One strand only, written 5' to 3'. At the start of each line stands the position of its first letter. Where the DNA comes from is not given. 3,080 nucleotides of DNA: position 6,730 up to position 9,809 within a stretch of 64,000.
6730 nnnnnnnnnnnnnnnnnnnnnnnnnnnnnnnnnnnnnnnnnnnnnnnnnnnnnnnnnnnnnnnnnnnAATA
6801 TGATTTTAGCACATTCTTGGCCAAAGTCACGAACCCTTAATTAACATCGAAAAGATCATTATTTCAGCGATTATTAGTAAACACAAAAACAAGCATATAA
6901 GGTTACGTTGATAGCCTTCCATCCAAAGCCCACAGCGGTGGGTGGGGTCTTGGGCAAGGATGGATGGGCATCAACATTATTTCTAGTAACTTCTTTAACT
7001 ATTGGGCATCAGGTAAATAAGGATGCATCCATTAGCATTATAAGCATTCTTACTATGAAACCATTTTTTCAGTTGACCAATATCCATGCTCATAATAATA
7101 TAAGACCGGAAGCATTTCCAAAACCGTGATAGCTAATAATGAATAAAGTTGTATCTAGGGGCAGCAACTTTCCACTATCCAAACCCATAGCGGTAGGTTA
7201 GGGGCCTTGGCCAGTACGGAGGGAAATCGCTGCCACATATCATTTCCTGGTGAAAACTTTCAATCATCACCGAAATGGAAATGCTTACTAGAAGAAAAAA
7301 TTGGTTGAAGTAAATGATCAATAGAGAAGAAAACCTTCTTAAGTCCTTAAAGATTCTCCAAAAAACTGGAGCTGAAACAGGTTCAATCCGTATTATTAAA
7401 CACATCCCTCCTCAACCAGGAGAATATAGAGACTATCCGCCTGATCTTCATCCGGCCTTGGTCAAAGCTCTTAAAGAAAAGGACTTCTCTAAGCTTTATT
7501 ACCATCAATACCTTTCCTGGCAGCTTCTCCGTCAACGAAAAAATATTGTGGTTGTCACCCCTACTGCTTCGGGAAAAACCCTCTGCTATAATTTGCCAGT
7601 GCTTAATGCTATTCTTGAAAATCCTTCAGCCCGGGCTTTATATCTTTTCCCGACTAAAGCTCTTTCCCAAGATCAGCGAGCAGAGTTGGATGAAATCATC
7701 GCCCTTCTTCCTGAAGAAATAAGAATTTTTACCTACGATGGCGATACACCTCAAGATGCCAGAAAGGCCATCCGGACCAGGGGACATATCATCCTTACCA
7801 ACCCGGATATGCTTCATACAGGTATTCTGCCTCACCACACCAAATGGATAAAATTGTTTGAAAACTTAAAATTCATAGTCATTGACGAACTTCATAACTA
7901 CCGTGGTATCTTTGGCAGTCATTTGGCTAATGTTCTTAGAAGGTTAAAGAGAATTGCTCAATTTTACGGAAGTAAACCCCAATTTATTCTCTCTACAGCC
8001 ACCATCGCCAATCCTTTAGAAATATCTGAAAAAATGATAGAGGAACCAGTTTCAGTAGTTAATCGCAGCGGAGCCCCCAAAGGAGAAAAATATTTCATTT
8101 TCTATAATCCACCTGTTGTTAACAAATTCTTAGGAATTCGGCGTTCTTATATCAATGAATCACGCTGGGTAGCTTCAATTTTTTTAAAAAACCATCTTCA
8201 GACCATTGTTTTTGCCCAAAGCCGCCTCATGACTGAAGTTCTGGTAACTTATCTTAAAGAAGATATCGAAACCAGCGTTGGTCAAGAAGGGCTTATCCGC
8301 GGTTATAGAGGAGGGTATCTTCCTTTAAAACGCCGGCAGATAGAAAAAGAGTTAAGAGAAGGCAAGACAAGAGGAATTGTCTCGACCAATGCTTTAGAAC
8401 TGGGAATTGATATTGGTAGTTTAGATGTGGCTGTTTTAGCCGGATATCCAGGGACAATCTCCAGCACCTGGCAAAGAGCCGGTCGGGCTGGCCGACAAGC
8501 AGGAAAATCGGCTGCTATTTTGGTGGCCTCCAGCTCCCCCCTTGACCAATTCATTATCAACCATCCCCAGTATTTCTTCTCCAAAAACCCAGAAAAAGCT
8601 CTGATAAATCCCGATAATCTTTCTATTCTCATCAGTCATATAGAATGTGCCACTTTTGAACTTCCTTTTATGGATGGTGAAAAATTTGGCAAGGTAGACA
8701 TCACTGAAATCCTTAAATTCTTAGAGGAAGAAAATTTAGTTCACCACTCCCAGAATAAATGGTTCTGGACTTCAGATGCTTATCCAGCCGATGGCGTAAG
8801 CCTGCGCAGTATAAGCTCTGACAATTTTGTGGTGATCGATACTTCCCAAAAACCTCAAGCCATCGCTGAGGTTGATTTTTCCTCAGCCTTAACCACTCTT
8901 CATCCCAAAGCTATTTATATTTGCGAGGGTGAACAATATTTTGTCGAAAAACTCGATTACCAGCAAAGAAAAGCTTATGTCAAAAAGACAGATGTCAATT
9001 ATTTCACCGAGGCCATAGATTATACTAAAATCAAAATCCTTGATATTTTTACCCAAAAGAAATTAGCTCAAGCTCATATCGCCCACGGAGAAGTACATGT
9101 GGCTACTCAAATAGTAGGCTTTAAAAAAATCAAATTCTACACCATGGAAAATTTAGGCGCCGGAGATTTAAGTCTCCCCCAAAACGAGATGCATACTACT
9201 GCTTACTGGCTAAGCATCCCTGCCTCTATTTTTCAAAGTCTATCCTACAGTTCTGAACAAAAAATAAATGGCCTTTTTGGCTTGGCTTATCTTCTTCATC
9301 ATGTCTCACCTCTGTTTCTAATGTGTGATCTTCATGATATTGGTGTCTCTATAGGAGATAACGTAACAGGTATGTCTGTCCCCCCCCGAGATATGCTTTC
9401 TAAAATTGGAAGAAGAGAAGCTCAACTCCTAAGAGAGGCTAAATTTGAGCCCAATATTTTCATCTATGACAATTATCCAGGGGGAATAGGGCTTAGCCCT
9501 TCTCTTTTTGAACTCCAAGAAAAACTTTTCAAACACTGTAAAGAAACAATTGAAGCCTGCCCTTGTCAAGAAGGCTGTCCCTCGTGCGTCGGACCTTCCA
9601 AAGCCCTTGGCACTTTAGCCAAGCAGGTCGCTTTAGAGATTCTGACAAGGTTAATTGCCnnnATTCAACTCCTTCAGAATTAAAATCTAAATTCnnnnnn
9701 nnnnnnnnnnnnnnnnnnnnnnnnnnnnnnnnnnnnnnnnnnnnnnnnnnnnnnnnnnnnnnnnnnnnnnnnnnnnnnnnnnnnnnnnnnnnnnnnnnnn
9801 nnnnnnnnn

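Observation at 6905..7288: Dispersed ~170-180 bp structured element with nested inverted repeats: four near-full copies and one fragment, all in intergenic spacers and all on the same strand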

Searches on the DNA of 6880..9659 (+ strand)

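Call 35: search_rna_families(source=window, start=6880, end=7320, threshold=evalue, max_evalue=10)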
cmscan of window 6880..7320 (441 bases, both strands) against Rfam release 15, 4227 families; matches with E-value up to 10: 0.
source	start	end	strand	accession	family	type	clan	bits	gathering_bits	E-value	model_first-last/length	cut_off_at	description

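Call 72: search_rna_families(source=L055, start=10780, end=11090, threshold=evalue, max_evalue=1)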
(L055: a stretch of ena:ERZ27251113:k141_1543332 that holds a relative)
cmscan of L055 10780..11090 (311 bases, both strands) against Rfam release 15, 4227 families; matches with E-value up to 1: 0.
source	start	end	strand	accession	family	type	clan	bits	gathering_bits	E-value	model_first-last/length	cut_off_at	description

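Call 73: search_rna_families(source=L055, start=5840, end=6210, threshold=evalue, max_evalue=1)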
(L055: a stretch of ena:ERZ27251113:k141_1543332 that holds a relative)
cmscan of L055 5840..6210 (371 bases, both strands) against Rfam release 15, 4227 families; matches with E-value up to 1: 0.
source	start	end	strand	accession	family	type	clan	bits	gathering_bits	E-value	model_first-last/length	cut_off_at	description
